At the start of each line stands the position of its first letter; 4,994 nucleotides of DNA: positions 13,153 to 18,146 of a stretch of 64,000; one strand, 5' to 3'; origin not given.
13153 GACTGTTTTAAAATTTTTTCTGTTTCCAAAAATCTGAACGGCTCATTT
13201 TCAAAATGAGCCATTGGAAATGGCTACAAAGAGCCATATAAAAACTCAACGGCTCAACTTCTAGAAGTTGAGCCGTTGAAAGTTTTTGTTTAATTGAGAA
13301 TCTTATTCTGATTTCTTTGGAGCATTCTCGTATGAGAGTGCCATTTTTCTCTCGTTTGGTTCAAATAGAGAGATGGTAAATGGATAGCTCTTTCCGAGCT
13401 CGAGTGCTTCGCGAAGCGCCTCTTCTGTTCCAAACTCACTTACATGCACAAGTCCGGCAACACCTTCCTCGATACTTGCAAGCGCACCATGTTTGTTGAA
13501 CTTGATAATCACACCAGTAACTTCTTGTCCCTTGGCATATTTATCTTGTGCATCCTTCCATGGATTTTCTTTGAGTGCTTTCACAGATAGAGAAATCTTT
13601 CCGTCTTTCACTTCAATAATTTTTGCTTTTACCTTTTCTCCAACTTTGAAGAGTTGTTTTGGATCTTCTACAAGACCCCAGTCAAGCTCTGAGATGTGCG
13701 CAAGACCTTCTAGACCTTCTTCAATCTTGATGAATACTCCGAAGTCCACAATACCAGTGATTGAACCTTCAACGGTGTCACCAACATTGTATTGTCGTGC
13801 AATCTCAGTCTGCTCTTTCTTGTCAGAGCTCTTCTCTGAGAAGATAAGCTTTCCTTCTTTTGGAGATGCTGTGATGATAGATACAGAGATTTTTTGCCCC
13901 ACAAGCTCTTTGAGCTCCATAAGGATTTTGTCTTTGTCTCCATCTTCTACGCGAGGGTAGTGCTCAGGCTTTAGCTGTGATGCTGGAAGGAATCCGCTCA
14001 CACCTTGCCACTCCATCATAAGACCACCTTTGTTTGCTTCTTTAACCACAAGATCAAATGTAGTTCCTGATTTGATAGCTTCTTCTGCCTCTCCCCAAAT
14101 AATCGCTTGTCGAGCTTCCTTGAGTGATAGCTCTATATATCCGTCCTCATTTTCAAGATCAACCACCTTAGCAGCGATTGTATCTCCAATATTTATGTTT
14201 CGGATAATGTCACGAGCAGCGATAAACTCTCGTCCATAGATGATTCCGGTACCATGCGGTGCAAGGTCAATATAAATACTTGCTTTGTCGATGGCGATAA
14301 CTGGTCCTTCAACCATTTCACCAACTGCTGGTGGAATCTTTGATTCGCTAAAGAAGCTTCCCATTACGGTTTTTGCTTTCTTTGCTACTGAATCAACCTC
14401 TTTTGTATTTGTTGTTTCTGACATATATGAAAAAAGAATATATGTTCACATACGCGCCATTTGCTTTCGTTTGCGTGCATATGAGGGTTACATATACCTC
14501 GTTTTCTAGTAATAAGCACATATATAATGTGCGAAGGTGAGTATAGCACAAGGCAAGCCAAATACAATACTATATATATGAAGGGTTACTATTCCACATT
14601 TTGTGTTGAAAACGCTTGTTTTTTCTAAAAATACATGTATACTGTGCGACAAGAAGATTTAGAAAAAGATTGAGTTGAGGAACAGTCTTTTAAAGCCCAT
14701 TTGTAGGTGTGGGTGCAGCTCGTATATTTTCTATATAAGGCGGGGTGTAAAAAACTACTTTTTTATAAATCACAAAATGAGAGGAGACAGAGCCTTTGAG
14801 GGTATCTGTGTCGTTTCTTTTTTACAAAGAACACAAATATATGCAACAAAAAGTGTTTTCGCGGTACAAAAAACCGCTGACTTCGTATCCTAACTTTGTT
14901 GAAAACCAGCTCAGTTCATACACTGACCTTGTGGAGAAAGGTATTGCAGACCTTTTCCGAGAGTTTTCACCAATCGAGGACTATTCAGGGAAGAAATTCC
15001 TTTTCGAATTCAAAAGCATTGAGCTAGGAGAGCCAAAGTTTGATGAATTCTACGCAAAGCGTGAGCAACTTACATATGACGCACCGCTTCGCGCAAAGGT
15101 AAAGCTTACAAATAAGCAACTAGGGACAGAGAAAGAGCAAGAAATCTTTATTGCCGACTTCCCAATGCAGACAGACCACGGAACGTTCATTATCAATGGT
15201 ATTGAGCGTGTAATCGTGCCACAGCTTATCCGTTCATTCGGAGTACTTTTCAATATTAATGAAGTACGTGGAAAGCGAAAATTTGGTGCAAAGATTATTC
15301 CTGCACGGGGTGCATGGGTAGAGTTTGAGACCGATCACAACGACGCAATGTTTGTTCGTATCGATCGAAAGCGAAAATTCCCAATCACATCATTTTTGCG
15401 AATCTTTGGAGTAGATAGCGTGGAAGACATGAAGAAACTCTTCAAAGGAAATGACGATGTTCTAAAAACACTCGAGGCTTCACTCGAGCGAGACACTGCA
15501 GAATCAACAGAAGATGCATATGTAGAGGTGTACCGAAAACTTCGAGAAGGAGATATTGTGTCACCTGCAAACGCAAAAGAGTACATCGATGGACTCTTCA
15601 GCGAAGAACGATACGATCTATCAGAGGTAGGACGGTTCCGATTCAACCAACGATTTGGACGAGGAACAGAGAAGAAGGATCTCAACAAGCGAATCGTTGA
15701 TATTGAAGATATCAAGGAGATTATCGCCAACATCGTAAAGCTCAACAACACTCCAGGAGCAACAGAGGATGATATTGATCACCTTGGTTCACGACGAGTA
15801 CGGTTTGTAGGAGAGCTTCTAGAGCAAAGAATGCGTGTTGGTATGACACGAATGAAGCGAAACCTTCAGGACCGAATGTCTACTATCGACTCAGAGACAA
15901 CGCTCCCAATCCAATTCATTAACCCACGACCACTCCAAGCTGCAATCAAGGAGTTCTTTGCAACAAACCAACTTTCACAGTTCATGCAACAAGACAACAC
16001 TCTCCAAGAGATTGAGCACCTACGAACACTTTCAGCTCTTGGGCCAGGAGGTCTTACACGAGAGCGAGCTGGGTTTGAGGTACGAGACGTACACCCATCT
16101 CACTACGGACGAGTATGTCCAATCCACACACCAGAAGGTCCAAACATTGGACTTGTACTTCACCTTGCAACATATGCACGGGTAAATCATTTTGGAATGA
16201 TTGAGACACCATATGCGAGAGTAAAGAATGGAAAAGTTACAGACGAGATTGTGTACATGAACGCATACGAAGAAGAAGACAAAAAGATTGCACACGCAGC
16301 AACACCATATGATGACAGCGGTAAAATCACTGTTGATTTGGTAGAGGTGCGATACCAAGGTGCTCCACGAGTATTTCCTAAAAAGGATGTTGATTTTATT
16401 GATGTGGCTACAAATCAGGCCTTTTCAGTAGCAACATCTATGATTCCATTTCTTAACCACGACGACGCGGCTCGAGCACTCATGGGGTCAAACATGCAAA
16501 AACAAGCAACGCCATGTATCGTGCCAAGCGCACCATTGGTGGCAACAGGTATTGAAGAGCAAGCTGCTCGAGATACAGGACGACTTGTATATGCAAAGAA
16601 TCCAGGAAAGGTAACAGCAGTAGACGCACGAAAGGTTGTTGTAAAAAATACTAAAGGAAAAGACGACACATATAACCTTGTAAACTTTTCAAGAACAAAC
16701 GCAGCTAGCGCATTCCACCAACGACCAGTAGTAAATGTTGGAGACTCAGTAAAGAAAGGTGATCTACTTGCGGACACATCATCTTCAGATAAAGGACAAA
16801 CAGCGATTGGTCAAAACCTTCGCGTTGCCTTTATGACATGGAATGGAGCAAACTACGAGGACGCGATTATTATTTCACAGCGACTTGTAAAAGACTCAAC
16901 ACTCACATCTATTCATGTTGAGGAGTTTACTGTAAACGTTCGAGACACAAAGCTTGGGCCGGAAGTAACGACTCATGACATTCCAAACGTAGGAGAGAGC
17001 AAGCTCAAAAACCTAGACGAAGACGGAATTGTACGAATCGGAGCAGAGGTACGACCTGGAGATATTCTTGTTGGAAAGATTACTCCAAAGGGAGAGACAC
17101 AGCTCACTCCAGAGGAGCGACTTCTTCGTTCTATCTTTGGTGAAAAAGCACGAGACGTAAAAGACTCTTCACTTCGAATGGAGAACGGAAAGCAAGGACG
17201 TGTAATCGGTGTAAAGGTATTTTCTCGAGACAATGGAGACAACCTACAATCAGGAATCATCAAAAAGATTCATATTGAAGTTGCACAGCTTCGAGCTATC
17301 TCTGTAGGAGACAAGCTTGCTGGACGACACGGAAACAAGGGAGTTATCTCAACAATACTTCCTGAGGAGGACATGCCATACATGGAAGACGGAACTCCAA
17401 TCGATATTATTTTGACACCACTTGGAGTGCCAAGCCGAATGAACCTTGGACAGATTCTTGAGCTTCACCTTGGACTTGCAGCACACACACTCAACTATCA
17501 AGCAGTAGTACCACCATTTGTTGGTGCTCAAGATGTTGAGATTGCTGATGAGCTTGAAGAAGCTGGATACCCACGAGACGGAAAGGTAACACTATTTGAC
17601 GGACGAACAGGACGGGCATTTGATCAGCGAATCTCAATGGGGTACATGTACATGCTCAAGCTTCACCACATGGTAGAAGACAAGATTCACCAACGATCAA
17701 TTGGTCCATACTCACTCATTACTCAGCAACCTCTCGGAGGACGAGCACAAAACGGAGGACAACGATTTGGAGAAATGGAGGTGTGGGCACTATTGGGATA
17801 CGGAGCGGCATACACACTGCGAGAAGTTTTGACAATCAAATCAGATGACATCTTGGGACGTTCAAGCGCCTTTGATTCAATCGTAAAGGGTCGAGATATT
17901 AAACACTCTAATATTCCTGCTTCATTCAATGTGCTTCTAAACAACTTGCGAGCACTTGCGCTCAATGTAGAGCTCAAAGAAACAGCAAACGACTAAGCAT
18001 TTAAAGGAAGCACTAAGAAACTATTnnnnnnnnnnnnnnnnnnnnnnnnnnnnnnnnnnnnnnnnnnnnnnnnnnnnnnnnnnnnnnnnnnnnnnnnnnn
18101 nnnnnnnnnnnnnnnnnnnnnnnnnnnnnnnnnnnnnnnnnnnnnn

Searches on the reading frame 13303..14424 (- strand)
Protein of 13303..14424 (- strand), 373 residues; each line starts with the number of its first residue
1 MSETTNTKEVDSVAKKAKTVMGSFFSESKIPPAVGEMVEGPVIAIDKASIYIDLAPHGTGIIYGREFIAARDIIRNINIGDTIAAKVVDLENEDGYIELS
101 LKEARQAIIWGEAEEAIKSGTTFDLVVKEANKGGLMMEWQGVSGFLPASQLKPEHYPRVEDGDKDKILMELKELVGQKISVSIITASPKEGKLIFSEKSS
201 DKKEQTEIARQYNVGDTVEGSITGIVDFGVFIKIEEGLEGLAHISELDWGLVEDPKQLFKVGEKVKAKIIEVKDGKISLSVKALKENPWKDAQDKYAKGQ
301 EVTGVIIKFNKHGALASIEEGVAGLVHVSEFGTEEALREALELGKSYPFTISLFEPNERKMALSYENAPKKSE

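Call 74: search_protein_families(library=pfam, proteins=[window:13303-14424:-], max_evalue=0.00001)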
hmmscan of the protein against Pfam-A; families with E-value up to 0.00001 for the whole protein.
window:13303-14424:- (373 aa): 4 families
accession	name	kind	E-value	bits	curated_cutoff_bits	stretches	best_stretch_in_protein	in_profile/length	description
PF00575.29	S1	-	7.4e-41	138.8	22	3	212-282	2-74/74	S1 RNA binding domain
PF23459.1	S1_RRP5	-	2.6e-12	47.6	27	0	215-278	4-67/72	RRP5 S1 domain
PF21543.3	CvfB_2nd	-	6.7e-08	32.8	27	0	260-282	52-75/76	Virulence regulatory factor CvfB, second domain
PF21710.3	Spt6_S1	-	1.4e-07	32.1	27.5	0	71-104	56-89/91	Spt6, S1/OB domain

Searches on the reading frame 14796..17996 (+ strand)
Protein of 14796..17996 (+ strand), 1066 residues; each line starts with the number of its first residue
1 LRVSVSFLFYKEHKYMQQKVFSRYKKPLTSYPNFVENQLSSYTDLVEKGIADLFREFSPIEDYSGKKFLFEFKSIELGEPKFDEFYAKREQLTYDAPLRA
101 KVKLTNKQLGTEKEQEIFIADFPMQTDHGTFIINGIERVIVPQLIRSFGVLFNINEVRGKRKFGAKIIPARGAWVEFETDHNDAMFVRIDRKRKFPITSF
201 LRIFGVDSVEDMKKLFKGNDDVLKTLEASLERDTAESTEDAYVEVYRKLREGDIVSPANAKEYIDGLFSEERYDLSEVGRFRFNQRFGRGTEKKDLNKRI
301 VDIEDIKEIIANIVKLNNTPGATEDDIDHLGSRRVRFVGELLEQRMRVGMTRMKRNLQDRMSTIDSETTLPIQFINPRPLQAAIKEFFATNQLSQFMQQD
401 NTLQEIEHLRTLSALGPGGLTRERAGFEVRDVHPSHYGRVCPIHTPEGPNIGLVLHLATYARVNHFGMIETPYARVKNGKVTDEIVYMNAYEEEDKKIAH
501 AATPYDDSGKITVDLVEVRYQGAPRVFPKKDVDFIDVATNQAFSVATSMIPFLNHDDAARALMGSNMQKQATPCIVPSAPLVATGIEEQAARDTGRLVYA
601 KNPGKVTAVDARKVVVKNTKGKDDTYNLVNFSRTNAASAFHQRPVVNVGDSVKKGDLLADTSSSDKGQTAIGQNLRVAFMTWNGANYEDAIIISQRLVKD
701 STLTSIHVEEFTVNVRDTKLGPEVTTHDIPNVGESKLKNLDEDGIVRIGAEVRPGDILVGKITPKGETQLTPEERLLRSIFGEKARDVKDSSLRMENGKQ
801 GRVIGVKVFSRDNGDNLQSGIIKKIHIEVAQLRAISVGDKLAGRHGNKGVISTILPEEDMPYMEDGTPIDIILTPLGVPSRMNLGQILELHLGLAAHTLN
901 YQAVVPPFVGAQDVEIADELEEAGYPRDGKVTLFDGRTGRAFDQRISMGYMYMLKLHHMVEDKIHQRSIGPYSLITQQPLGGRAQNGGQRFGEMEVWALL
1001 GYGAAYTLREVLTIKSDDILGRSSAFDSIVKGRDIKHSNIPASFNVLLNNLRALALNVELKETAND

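Call 75: search_protein_families(library=pfam, proteins=[window:14796-17996:+], max_evalue=0.00001)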
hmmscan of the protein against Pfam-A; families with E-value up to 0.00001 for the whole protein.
window:14796-17996:+ (1066 aa): 6 families
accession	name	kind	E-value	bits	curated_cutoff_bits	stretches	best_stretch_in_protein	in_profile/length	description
PF00562.33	RNA_pol_Rpb2_6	-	1.1e-128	430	23.4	1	600-985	2-373/373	RNA polymerase Rpb2, domain 6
PF04565.21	RNA_pol_Rpb2_3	-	9.3e-28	96.6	21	1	395-463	1-68/68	RNA polymerase Rpb2, domain 3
PF04560.25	RNA_pol_Rpb2_7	-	1.4e-22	80.3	32.1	1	987-1061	1-85/87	RNA polymerase Rpb2, domain 7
PF10385.14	RNA_pol_Rpb2_45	-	2.3e-20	72.8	28.2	1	473-538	1-66/66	RNA polymerase beta subunit external 1 domain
PF04561.19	RNA_pol_Rpb2_2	-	2.1e-18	67.1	21.7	1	157-336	12-190/190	RNA polymerase Rpb2, domain 2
PF04563.20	RNA_pol_Rpb2_1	-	7.7e-13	48.9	28.2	1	34-369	2-189/203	RNA polymerase beta subunit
